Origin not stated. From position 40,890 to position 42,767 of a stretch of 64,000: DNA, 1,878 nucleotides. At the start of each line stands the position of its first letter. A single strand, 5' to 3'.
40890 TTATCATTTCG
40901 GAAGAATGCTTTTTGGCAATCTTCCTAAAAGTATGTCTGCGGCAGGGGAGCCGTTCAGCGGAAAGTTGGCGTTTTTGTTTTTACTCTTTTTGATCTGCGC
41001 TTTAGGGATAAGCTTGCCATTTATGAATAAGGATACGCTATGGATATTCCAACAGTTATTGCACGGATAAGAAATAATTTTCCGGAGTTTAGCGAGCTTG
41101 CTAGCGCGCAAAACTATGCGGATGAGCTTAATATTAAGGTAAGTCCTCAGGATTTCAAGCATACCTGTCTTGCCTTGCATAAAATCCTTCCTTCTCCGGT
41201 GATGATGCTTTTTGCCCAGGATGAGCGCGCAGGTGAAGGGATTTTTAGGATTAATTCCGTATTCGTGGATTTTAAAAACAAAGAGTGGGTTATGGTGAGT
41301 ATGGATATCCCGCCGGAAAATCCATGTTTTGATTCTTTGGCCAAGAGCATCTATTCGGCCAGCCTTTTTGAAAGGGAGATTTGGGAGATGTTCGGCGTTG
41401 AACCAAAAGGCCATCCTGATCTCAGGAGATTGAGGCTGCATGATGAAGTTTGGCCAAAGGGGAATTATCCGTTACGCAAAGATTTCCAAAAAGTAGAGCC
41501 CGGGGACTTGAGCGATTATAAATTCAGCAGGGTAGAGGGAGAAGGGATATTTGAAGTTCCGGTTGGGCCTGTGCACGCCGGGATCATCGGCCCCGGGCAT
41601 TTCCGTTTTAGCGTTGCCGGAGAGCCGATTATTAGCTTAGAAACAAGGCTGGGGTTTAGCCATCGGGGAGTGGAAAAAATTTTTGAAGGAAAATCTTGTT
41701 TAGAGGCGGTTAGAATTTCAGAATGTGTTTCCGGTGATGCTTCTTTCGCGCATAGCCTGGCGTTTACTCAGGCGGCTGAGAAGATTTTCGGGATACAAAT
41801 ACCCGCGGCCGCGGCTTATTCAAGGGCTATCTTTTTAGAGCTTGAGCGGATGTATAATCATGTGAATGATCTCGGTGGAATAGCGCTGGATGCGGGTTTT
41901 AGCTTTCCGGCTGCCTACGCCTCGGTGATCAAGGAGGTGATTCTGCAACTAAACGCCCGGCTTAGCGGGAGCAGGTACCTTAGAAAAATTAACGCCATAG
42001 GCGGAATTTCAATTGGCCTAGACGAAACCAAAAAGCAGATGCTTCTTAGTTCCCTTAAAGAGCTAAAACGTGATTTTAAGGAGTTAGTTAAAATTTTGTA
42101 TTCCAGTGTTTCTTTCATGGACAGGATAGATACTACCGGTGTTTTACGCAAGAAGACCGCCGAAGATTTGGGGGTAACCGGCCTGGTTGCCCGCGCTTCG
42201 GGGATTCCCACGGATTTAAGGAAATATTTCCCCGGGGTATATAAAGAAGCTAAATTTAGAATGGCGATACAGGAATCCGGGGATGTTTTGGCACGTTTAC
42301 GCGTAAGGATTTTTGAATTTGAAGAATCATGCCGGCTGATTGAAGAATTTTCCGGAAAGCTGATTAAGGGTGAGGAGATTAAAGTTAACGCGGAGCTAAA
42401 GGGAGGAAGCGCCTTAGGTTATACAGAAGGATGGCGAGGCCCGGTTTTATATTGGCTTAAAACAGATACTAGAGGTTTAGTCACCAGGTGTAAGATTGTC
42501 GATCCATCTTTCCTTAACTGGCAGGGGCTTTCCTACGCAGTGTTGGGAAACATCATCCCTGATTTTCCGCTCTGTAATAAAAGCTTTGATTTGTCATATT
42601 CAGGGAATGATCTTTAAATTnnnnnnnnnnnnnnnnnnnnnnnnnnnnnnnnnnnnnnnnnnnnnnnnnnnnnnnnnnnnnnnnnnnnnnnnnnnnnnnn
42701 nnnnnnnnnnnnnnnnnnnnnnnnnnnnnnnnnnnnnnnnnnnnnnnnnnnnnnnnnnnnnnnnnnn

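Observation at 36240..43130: Six-gene Ehr-type complex: complex-I/group-4-hydrogenase homolog whose catalytic subunit has lost all [NiFe] cysteine ligands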

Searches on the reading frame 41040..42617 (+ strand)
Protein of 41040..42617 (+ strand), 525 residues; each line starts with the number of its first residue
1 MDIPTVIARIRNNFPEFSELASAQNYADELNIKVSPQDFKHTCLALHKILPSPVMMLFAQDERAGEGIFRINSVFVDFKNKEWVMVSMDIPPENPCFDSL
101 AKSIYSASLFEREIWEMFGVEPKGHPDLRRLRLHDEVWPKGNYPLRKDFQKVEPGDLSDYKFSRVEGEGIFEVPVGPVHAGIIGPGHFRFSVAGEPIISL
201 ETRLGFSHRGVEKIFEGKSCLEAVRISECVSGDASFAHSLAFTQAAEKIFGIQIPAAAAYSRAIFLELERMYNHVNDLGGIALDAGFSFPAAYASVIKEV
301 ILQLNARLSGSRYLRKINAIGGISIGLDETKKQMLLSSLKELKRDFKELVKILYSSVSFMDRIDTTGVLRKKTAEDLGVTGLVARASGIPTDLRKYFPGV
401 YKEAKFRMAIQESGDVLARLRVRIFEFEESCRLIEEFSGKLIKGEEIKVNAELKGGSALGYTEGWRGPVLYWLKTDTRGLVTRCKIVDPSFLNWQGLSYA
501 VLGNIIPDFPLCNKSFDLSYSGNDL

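Call 4: search_protein_families(library=pfam, proteins=[window:41040-42617:+])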
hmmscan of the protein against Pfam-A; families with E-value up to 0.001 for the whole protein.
window:41040-42617:+ (525 aa): 3 families
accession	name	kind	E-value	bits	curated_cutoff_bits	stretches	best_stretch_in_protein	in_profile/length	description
PF00346.24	Complex1_49kDa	-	1.2e-37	129.9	24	2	284-445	1-163/271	Respiratory-chain NADH dehydrogenase, 49 Kd subunit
PF00329.25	Complex1_30kDa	-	1.2e-21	78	22.5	1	32-150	1-119/124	Respiratory-chain NADH dehydrogenase, 30 Kd subunit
PF00374.24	NiFeSe_Hases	-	8.7e-06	25.4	25.8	1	209-275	1-67/508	Nickel-dependent hydrogenase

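Call 5: search_protein_families(library=ncbifam, proteins=[window:41040-42617:+])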
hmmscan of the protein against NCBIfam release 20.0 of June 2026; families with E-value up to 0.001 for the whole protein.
window:41040-42617:+ (525 aa): 27 families (the best 25 are shown)
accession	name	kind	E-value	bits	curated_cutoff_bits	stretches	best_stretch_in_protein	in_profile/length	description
NF004739.1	PRK06075.1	equivalog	1.2e-58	198.7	360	1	172-445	2-276/384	NADH-quinone oxidoreductase subunit D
TIGR01962.1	NuoD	equivalog_domain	6e-50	170.2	459.35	1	174-448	6-281/386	NADH dehydrogenase (quinone) subunit D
NF009808.0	PRK13292.1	equivalog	4e-49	167.2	1156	1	69-445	296-683/791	NADH-quinone oxidoreductase subunit B/C/D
NF040602.1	F420_dehyd_FpoD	exception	1.5e-41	142.7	600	1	173-519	10-366/372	F420H2 dehydrogenase subunit FpoD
NF008728.0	PRK11742.1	equivalog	6.6e-41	140.3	840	2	173-444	217-489/598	NADH-quinone oxidoreductase subunit C/D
NF008974.0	PRK12322.1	equivalog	7.4e-40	137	522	1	173-509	9-350/366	NADH-quinone oxidoreductase subunit D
NF005649.0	PRK07415.1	equivalog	1.4e-32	113.2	583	1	173-446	13-288/394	NAD(P)H-quinone oxidoreductase subunit H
TIGR01961.1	NuoC_fam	subfamily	2.3e-14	54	122.45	1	68-150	40-119/122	NADH (or F420H2) dehydrogenase, subunit C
NF040611.1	F420_dehyd_FpoC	exception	7e-12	45.6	220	1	1-151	1-148/158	F420H2 dehydrogenase subunit FpoC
NF004735.0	PRK06074.2-2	equivalog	6.6e-11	42.4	176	1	78-150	77-147/158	NADH-quinone oxidoreductase subunit C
NF004734.0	PRK06074.2-1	equivalog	1.1e-09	38.5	169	1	85-150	87-150/164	NADH-quinone oxidoreductase subunit C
NF004733.0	PRK06074.1-5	equivalog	4.7e-09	36.2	225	1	69-150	73-150/203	NADH-quinone oxidoreductase subunit C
NF041785.2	VhuA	equivalog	5.7e-09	35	800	0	415-488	322-396/418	F420-non-reducing hydrogenase Vhu subunit A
NF009141.0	PRK12494.1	equivalog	2.9e-08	33.8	175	1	35-150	49-164/175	NAD(P)H-quinone oxidoreductase subunit J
NF006304.0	PRK08491.1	equivalog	4.2e-08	33.1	228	1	28-148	57-173/263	NADH-quinone oxidoreductase subunit C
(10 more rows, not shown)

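Call 6: search_solved_structures(query=window:41040-42617:+, max_evalue=0.001, show_alignments=5)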
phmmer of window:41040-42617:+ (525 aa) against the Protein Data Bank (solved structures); distinct sequences matched with E-value up to 0.001: 105 (the best 60 are shown).
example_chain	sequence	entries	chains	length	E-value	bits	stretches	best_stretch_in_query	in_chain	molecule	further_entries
7z0s_E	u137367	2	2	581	2.6e-60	207.8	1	80-524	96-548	Formate hydrogenlyase subunit 5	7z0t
2fug_4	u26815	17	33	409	3.5e-40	141.4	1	170-444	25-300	NADH-quinone oxidoreductase chain 4 | NADH-QUINONE OXIDOREDUCTASE SUBUNIT 4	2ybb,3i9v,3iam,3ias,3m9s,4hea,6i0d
7q5y_B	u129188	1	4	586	4.5e-40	141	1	158-443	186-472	NADH-quinone oxidoreductase subunit C/D 2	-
6cfw_L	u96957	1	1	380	9.6e-36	126.7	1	171-519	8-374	Membrane-bound hydrogenase subunit alpha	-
7wfg_H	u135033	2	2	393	9e-30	107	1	165-437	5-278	NAD(P)H-quinone oxidoreductase subunit H, chloroplastic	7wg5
7eu3_H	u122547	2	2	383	3.5e-29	105.1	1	173-444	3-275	NAD(P)H-quinone oxidoreductase subunit H, chloroplastic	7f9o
8e73_S2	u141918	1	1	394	3e-28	102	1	171-444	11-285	NDUS2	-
9iho_D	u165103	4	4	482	4.9e-28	101.3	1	170-444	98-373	NUCM (49 kDa) subunit of mitochondrial NADH:ubiquinone oxidoreductase (Complex I)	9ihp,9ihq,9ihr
6x89_S2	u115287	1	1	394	6.4e-28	100.9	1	175-444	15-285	NDUS2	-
6gcs_C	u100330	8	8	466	7.3e-28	100.7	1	171-451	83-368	49-KDA PROTEIN (NUCM) | Subunit NUCM of NADH:Ubiquinone Oxidoreductase (Complex I) | NUCM protein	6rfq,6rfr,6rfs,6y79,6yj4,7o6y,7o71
6h8k_C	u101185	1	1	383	8.8e-28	100.5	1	171-451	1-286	NUCM protein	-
8bpx_D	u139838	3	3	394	9.3e-28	100.4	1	171-441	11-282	NADH dehydrogenase [ubiquinone] iron-sulfur protein 2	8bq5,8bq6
7awt_D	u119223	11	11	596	9.6e-28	100.3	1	49-441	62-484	NADH-quinone oxidoreductase subunit C/D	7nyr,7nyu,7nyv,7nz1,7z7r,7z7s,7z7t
9taj_C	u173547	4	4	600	9.9e-28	100.3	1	49-441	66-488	NADH-quinone oxidoreductase subunit C/D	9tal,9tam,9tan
7aqr_D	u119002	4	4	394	1.2e-27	100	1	171-441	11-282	NADH dehydrogenase subunit 7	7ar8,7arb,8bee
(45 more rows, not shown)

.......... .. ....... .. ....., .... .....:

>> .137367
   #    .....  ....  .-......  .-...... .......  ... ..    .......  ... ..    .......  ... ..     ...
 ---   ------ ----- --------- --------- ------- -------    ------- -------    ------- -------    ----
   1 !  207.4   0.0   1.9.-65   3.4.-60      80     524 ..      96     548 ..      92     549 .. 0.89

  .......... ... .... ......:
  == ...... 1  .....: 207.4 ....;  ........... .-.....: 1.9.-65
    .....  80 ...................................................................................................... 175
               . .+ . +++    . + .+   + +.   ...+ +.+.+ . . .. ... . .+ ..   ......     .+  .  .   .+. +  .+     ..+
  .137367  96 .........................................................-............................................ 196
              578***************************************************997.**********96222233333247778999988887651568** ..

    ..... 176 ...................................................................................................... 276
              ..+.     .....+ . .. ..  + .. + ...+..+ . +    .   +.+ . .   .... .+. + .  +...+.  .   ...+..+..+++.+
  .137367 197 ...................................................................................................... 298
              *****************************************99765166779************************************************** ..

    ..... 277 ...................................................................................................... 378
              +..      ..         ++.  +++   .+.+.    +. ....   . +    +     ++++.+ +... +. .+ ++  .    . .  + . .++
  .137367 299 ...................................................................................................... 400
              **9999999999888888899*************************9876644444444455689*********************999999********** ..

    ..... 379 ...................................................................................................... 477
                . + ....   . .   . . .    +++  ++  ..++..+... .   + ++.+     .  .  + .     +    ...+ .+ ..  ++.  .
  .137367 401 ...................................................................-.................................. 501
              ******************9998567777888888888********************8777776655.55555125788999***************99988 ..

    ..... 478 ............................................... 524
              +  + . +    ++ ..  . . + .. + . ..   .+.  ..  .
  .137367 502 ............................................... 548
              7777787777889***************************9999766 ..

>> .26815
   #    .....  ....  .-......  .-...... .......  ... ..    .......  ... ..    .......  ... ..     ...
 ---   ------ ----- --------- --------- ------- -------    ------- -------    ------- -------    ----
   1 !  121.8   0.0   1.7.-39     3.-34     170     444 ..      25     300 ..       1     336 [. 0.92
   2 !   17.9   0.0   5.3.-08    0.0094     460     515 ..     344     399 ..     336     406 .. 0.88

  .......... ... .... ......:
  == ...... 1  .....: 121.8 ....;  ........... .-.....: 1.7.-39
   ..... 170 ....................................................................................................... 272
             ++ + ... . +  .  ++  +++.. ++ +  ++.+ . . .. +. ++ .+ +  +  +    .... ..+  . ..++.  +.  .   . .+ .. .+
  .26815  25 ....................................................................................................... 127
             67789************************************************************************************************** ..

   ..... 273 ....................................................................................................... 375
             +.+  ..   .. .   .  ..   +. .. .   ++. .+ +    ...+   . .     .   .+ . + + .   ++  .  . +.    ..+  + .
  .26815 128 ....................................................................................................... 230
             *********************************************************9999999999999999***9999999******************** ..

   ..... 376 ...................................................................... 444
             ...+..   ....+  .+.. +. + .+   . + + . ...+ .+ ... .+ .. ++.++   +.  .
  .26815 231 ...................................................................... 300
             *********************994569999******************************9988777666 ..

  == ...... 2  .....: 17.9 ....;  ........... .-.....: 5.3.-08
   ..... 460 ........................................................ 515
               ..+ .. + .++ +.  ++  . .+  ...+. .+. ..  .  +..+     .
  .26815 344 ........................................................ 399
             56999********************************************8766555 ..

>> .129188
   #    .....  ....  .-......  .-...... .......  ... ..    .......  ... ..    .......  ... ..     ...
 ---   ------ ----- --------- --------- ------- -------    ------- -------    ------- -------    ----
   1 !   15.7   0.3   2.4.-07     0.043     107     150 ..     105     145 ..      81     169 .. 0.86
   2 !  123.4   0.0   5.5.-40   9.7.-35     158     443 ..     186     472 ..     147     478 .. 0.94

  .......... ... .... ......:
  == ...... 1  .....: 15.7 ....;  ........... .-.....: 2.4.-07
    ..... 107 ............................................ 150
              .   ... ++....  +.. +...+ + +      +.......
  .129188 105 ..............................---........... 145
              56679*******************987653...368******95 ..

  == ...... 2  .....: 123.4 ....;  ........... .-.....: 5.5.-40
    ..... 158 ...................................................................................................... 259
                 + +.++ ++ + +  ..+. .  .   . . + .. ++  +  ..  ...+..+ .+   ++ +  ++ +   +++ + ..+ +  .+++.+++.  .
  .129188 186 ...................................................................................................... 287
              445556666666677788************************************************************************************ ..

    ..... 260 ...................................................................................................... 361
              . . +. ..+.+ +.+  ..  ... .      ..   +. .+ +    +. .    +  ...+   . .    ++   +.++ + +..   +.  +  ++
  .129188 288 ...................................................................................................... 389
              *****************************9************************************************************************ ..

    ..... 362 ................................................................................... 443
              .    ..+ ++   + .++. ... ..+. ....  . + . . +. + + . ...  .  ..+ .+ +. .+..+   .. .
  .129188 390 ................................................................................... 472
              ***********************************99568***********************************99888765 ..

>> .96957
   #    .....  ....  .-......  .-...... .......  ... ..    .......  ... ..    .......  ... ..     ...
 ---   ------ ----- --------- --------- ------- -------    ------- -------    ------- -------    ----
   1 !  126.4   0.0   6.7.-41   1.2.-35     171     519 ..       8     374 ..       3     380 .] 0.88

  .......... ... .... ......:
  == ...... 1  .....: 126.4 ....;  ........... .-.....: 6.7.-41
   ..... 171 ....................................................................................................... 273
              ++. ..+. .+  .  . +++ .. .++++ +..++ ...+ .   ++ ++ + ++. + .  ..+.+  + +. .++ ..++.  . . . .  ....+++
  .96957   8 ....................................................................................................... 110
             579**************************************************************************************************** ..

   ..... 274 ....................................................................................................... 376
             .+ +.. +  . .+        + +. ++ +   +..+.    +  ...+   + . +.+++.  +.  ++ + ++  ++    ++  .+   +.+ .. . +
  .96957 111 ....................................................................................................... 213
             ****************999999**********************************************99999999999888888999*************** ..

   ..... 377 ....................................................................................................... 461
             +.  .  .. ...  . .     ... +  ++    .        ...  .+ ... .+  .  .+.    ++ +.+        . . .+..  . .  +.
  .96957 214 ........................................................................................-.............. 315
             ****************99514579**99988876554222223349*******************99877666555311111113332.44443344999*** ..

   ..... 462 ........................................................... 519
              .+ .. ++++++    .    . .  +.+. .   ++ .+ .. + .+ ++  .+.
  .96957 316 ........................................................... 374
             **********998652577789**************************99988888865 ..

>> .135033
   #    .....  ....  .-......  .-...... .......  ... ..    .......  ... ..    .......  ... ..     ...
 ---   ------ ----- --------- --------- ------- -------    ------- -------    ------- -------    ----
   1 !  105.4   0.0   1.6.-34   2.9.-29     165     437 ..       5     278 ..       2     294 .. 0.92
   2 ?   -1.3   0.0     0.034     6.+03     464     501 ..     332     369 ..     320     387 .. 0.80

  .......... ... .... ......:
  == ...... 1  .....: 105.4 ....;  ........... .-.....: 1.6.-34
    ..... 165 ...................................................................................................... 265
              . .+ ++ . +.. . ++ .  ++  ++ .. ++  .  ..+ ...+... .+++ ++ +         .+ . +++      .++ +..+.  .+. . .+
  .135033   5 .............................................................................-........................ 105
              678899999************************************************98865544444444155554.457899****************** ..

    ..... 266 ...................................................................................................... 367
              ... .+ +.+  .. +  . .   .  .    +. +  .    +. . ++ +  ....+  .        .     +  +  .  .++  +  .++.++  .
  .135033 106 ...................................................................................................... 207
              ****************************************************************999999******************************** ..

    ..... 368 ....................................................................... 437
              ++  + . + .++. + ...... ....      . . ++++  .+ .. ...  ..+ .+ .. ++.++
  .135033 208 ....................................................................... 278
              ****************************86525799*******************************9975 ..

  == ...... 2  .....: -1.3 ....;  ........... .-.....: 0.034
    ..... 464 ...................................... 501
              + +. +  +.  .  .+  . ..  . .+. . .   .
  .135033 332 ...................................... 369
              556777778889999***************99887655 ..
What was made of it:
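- On Respiratory complex I / NDH-1: The Nqo4 alignment puts I183 and G232 at these positions (call 6).
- On MBS/Mbx sulfane-sulfur reductase: MbsL scores 7.3e-23 against 2.6e-60 for HycE (call 6).
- Checked: It aligns with the conserved PSF.N.Q strand of NuoD/HycE (call 6).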

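Call 10: find_homologous_proteins(query=window:41040-42617:+, max_evalue=1e-20)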
Query window:41040-42617:+ (525 aa): 7644 proteins with E <= 1e-20 among 8000 candidates; the best 120 are listed.
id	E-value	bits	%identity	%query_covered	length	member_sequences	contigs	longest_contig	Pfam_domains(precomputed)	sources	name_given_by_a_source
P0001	0.0e+0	1193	100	100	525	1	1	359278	PF00374.25,PF00329.26,PF00346.25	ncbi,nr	ncbi:MAG: NADH-quinone oxidoreductase subunit C [Candidatus Omnitrophota bacterium]|nr:NADH-quinone 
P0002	0.0e+0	1042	86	100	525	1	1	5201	PF00374.25,PF00329.26,PF00346.25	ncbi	-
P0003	8.7e-284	960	78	100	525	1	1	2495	PF00374.25,PF00329.26,PF00346.25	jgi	-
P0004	1.8e-281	952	78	100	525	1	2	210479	PF00374.25,PF00329.26,PF00346.25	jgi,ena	-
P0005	8.9e-280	947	77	100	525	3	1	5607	PF00374.25,PF00329.26,PF00346.25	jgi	-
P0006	4.3e-279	945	78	100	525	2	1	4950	PF00374.25,PF00329.26,PF00346.25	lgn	-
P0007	1.3e-274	930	77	99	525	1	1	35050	PF00329.26,PF00346.25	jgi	-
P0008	2.9e-273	925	76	100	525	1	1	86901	PF00374.25,PF00329.26,PF00346.25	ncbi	-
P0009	8.9e-273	924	76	100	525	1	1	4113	PF00329.26,PF00346.25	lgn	-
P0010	4.3e-272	921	76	100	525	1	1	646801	PF00374.25,PF00329.26,PF00346.25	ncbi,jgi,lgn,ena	ncbi:MAG: NADH-quinone oxidoreductase subunit C [Candidatus Omnitrophota bacterium]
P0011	5.0e-272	921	76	100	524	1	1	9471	PF00329.26,PF00346.25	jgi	-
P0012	1.1e-271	920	75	100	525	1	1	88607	PF00374.25,PF00329.26,PF00346.25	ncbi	-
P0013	1.2e-271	920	76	99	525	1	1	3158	PF00374.25,PF00329.26,PF00346.25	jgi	jgi:Ni,Fe-hydrogenase III large subunit/Ni,Fe-hydrogenase III component G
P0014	3.8e-271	918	76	100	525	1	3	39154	PF00329.26,PF00346.25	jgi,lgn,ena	-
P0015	5.9e-271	918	76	99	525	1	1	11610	PF00329.26,PF00346.25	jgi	-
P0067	2.9e-261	886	72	100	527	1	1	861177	PF00329.26,PF00346.25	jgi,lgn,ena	-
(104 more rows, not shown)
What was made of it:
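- EhrL and EhrS are among the best conserved proteins of the operon (70-86% identity across Omnitrophota, call 10).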

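Call 33: search_protein_representatives(protein=window:41040-42617:+)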
Query: 525 residues. Proteins with E-value up to 0.001 (for the whole library): 7859; up to 1e-10: 3782; up to 1e-30: 922. The best 150 are listed.
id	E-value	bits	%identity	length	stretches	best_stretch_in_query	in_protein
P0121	8.8e-188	641.6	57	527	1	16-525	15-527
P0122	8.6e-145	499.8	64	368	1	18-374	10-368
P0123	1.5e-137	475.9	47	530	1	6-525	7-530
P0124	4.3e-131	454.6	60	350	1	178-525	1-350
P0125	1.9e-130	452.4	78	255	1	271-525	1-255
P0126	1.2e-127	443.2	46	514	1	34-525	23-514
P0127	1.4e-127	443.0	58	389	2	1-312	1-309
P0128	9.8e-127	440.2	68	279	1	1-279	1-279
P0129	8.6e-124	430.5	46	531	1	41-524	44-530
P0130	7.5e-123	427.4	43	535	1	10-525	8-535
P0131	5.7e-121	421.2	45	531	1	54-524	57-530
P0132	7.8e-119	414.1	43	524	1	32-524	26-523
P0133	8.6e-119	414.0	42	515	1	28-525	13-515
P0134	4.2e-118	411.7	42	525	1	27-525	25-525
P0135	1.6e-117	409.8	45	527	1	52-525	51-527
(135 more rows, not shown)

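Call 35: find_encoding_contigs(protein=window:41040-42617:+, flank=10000, max_places=3)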
Protein window:41040-42617:+ (525 aa): no gene with exactly this product is on record in the collection.
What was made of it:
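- Tried and rejected: Exact-sequence look-up of the window's EhrL: not on record (call 35).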
